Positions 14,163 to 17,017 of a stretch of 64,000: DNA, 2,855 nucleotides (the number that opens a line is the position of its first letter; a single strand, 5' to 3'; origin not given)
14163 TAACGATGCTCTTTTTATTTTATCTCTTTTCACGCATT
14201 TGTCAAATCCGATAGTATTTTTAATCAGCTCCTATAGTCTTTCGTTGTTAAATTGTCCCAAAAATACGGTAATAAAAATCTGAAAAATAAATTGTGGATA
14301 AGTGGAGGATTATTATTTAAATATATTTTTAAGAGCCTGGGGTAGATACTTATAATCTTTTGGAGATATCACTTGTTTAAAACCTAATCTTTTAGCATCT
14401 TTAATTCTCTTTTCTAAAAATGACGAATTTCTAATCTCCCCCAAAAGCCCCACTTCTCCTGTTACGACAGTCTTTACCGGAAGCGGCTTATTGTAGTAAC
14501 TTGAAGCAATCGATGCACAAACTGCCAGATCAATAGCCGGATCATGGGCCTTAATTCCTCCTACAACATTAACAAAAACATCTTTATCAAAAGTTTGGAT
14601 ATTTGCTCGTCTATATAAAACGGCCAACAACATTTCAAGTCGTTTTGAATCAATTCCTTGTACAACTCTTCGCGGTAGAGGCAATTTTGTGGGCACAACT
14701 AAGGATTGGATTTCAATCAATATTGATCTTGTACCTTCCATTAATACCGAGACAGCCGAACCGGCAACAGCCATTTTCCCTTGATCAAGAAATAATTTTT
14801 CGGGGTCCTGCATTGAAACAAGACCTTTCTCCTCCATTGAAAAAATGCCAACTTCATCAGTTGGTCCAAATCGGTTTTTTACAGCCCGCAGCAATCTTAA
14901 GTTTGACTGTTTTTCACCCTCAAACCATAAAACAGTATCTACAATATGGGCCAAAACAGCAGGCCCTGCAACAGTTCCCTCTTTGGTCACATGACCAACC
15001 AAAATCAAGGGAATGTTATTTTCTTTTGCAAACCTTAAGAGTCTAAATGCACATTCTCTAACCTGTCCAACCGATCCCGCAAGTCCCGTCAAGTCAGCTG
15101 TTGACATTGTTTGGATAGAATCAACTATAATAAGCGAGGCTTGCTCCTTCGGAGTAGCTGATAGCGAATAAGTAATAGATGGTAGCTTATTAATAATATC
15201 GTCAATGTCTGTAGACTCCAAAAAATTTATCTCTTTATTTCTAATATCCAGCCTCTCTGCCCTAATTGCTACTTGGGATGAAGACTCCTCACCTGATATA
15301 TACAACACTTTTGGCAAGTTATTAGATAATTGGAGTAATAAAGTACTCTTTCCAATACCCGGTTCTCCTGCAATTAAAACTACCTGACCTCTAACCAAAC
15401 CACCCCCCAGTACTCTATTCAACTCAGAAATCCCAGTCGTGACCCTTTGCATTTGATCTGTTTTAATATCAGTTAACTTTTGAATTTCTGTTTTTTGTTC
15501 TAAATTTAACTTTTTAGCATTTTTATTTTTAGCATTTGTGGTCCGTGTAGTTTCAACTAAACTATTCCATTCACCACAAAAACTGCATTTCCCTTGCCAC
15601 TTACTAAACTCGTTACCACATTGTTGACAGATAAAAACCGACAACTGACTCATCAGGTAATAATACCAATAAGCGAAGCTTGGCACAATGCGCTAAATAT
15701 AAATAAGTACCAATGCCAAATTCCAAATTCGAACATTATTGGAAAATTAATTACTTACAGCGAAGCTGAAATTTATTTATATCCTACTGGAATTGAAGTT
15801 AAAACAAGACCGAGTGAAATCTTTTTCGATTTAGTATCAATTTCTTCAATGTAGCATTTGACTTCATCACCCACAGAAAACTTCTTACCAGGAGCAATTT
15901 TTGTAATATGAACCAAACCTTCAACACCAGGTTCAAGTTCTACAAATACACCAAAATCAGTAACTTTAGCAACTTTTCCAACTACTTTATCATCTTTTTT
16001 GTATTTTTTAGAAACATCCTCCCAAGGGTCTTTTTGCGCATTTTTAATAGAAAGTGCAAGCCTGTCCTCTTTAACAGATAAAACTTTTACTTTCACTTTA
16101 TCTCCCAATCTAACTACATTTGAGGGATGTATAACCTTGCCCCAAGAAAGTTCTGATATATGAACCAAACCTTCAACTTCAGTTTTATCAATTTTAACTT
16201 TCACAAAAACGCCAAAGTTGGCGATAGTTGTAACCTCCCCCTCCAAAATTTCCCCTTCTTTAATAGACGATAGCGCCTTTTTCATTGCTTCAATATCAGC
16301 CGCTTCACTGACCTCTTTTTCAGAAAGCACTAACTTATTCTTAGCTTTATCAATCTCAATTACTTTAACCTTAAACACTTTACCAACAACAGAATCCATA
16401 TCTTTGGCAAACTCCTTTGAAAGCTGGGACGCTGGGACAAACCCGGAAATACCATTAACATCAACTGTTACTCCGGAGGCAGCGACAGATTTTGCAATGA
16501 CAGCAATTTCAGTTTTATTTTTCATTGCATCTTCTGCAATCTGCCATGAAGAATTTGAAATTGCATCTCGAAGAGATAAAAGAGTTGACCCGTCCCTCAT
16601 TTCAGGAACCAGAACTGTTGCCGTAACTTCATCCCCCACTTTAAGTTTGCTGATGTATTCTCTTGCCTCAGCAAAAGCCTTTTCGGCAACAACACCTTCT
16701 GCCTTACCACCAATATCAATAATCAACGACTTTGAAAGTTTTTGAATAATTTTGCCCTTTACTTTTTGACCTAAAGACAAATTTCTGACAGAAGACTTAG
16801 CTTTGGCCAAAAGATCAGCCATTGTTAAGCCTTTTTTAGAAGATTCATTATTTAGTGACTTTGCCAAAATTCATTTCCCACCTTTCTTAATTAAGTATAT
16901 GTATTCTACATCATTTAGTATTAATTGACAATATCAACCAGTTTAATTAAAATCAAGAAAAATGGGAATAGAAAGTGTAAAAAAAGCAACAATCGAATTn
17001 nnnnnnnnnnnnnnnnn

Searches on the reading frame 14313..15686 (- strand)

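Call 10: search_protein_families(library=pfam, proteins=[window:14313-15686:-], max_evalue=0.001)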
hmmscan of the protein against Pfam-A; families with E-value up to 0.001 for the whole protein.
window:14313-15686:- (457 aa): 15 families
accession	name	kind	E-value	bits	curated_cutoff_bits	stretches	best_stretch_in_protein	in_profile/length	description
PF06745.19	ATPase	-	6.8e-16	58.8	26.6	1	82-277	1-211/231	KaiC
PF13481.12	AAA_25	-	7.6e-14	52.2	27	1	74-237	7-194/195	AAA domain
PF03796.21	DnaB_C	-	1.1e-10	41.7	27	1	82-153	2-79/255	DnaB-like helicase C terminal domain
PF18073.7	Zn_ribbon_LapB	-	1.1e-09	38.3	25.7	1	18-45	1-28/28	Rubredoxin metal binding domain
PF13479.12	AAA_24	-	2.2e-08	34.6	27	1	100-194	2-76/195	AAA domain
PF13401.12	AAA_22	-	9.1e-07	29.7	27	1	101-232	6-123/130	AAA domain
PF13541.12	ChlI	-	6e-06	26.6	27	1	361-444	36-120/121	Subunit ChlI of Mg-chelatase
PF00493.29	MCM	-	1.8e-05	24.4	23.3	1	58-138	16-95/224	MCM P-loop domain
PF13191.12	AAA_16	-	2.1e-05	25.5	32.6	1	99-137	23-63/167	AAA ATPase domain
PF08423.17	Rad51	-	0.00013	21.8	22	1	78-237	4-179/244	Rad51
PF13173.12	AAA_14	-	0.00021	21.7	27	0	101-195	3-75/129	AAA domain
PF05362.19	Lon_C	-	0.00021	21.4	21.1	1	367-445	93-172/205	Lon protease (S16) C-terminal proteolytic domain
PF00005.33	ABC_tran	-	0.00031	21.8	25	1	97-158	8-66/137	ABC transporter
PF09818.15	ABC_ATPase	-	0.00073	19.1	23.2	0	78-175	58-151/283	P-loop domain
PF20720.3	nSTAND3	-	0.00085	19.5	27.2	0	101-124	18-41/155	Novel STAND NTPase 3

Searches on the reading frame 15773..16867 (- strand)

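Call 10: search_protein_families(library=pfam, proteins=[window:15773-16867:-], max_evalue=0.001)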
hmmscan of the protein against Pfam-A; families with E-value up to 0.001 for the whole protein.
window:15773-16867:- (364 aa): 4 families
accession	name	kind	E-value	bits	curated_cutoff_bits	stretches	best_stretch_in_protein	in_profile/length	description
PF00575.29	S1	-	9.6e-45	151.3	22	3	203-275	3-74/74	S1 RNA binding domain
PF23459.1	S1_RRP5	-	4.7e-15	56.3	27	1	290-351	2-69/72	RRP5 S1 domain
PF21543.3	CvfB_2nd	-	7.6e-05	23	27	0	246-275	42-75/76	Virulence regulatory factor CvfB, second domain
PF24682.1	OB_RRP5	-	0.00028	21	27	0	251-277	13-39/90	RRP5 OB-fold domain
